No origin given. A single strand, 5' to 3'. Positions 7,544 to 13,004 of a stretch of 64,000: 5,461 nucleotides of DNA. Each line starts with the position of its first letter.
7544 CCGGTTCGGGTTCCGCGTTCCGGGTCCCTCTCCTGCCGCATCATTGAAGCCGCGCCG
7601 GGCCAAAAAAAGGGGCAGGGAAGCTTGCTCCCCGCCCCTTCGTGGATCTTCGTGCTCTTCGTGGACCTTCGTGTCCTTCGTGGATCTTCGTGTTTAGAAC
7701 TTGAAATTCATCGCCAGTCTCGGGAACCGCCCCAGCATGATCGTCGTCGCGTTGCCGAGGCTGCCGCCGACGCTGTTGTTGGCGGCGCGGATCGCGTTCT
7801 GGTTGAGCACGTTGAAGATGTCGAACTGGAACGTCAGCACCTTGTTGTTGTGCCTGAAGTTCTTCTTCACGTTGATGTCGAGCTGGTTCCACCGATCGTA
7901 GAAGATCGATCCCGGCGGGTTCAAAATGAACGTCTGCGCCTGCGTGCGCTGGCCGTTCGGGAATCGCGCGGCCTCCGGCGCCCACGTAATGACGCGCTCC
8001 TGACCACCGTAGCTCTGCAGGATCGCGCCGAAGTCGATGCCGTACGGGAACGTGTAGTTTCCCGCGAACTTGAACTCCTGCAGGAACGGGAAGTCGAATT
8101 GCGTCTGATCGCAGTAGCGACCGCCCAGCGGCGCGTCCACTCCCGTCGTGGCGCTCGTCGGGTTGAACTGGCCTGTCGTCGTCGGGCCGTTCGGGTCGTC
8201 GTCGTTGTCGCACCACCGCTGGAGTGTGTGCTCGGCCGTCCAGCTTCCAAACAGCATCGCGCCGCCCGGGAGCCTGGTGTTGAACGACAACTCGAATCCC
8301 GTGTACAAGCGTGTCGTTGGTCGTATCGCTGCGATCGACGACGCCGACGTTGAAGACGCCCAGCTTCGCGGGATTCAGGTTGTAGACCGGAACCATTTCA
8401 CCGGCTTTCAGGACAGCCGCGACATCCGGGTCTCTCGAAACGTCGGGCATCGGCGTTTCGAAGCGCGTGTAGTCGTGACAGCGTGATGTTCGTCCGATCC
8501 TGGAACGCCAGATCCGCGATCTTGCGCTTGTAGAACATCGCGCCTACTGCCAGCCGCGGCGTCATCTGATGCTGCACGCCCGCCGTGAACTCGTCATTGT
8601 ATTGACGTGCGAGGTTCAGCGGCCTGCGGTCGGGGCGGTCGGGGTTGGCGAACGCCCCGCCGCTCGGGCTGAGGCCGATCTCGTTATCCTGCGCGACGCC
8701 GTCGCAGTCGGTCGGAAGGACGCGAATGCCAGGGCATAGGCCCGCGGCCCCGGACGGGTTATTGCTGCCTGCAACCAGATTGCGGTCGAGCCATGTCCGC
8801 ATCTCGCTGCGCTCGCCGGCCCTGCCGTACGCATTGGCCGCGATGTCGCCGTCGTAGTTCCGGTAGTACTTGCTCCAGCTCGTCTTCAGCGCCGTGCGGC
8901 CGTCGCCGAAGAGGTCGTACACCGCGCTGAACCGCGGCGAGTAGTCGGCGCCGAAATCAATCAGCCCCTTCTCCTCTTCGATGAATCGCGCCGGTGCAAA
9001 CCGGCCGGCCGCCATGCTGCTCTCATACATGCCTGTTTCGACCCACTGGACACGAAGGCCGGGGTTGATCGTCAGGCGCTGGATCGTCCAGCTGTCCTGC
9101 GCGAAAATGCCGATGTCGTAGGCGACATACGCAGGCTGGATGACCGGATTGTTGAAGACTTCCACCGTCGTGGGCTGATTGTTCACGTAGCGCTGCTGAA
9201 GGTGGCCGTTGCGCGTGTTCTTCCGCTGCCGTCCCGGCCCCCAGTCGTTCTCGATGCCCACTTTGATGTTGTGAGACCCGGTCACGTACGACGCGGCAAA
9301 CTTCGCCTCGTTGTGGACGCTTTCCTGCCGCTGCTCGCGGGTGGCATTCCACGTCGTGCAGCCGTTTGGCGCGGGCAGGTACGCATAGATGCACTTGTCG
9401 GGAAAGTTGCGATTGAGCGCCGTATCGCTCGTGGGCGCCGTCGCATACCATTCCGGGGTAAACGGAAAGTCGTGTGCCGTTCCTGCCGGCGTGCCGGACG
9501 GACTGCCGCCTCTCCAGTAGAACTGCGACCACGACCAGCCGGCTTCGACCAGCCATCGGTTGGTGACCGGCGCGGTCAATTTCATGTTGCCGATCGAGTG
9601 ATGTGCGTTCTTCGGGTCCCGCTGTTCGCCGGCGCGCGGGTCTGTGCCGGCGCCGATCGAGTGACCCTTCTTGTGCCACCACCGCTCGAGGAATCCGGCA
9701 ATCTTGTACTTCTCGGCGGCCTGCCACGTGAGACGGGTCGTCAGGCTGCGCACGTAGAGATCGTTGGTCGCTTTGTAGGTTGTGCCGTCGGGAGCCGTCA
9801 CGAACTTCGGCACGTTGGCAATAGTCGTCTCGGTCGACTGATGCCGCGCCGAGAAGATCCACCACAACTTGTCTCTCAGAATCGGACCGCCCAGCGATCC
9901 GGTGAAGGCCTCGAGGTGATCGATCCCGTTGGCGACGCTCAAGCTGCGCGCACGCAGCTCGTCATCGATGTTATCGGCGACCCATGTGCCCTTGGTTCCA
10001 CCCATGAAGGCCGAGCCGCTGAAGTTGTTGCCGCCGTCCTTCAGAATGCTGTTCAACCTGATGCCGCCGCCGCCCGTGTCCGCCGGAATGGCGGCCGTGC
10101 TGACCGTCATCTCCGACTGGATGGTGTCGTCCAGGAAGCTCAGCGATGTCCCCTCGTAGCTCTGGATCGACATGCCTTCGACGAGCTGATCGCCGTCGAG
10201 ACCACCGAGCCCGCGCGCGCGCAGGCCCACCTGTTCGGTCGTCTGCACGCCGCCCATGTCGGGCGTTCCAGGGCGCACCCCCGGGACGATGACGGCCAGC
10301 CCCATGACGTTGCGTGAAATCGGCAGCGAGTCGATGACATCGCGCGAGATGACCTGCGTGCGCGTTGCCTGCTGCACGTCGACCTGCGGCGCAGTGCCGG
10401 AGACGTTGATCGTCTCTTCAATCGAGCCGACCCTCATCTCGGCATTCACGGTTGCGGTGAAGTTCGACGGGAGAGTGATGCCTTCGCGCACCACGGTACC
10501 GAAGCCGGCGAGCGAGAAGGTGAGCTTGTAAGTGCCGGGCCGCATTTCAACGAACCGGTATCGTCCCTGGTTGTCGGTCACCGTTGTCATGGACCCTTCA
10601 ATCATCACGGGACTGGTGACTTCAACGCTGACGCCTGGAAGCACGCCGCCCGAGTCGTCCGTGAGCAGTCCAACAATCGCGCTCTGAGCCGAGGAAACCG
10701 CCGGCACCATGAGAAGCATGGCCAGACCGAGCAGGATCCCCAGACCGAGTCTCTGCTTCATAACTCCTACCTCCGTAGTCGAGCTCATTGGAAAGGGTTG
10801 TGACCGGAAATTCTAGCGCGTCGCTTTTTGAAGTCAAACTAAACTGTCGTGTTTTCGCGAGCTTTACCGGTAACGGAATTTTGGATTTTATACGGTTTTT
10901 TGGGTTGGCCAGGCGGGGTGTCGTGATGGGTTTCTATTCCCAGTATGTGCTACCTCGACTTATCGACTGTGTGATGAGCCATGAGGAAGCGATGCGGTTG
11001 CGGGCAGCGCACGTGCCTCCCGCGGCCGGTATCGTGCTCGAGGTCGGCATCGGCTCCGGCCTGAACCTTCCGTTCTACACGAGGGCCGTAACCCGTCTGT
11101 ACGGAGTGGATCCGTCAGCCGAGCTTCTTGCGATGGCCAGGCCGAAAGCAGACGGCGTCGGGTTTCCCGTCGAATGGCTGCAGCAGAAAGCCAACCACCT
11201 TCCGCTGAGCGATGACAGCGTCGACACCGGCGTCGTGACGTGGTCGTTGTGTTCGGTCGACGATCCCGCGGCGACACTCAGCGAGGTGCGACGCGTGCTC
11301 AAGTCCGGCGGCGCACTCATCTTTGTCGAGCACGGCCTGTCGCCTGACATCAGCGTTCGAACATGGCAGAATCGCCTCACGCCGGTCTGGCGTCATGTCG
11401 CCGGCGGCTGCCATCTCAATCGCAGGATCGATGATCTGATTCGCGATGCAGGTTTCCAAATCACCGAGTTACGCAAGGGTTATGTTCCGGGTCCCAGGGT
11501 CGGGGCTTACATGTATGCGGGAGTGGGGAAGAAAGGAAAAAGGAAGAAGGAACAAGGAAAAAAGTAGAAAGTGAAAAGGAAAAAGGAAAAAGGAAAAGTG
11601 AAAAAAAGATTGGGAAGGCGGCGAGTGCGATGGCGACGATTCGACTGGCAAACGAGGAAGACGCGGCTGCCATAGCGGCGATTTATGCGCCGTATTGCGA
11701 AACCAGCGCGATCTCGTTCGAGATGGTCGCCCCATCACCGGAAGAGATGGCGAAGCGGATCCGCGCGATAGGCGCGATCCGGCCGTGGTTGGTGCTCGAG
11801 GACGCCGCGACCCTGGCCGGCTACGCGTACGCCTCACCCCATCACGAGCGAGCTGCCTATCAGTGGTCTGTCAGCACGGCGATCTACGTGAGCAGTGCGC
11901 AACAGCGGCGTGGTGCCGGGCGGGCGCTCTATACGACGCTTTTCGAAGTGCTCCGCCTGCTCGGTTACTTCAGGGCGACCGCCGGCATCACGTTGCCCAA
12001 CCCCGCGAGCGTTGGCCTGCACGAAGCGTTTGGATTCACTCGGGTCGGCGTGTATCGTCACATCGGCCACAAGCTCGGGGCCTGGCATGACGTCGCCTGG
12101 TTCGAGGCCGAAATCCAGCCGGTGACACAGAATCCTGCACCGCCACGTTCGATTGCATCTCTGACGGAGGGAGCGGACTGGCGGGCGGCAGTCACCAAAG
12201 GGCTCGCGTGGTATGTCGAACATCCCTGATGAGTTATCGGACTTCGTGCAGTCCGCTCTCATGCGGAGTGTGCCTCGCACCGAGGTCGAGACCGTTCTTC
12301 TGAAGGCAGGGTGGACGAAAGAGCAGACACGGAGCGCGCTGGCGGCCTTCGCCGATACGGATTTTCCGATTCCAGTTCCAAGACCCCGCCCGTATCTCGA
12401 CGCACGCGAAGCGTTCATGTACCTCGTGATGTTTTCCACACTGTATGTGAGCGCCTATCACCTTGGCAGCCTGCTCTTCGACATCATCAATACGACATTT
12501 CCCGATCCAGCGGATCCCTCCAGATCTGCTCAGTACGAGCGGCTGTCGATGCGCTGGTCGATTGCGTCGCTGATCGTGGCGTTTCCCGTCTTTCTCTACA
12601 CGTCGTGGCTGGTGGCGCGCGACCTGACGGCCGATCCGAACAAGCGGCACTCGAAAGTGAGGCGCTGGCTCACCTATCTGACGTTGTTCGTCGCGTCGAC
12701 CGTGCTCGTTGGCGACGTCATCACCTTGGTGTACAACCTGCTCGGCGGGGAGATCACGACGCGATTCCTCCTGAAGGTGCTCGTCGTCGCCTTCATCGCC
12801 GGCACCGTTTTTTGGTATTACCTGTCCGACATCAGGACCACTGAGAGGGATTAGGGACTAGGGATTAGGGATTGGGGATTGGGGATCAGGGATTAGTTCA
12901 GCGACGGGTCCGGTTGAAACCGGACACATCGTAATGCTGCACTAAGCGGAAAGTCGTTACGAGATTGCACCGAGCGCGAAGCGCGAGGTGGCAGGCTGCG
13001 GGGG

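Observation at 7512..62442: Families of 6-9-nt tandem repeats populate spacers between intact genes and recur at distant loci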

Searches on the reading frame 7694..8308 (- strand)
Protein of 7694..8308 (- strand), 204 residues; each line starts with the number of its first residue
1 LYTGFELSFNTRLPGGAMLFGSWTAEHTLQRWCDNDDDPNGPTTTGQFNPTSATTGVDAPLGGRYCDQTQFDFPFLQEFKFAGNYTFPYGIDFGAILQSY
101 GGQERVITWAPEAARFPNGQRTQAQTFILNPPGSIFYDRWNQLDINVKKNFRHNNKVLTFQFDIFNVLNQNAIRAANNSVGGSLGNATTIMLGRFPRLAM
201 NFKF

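Call 31: search_protein_families(library=pfam, proteins=[window:7694-8308:-], max_evalue=0.01)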
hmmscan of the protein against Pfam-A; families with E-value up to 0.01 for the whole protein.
window:7694-8308:- (204 aa): 0 families

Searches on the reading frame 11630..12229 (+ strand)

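Call 31: search_protein_families(library=pfam, proteins=[window:11630-12229:+], max_evalue=0.01)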
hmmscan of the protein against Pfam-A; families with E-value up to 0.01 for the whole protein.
window:11630-12229:+ (199 aa): 5 families
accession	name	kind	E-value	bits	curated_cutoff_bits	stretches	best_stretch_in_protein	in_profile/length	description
PF13420.13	Acetyltransf_4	-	1.1e-19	71.4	24.3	1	4-157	1-155/155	Acetyltransferase (GNAT) domain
PF00583.31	Acetyltransf_1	-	1.6e-11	45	20.7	1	34-136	14-116/116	Acetyltransferase (GNAT) family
PF13508.13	Acetyltransf_7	-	1.1e-05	26.2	27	1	53-137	5-83/84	Acetyltransferase (GNAT) domain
PF13302.13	Acetyltransf_3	-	0.00057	21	25.4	1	3-137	3-138/138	Acetyltransferase (GNAT) domain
PF13673.13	Acetyltransf_10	-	0.0029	18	23.6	1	36-141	18-112/128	Acetyltransferase (GNAT) domain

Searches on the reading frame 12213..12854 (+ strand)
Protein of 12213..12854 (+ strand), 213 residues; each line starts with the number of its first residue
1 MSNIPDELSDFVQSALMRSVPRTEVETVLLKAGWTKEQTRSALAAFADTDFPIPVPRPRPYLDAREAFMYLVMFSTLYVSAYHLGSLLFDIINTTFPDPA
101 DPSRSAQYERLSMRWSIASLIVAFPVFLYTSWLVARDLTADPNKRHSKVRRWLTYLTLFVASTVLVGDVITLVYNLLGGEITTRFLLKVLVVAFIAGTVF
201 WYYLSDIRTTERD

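Call 5: search_protein_families(library=pfam, proteins=[window:12213-12854:+])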
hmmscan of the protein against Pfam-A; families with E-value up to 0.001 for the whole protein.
window:12213-12854:+ (213 aa): 1 family
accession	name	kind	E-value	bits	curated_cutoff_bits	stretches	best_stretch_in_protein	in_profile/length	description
PF18920.5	DUF5671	-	3e-33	115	28.4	1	66-203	1-132/132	Domain of unknown function (DUF5671)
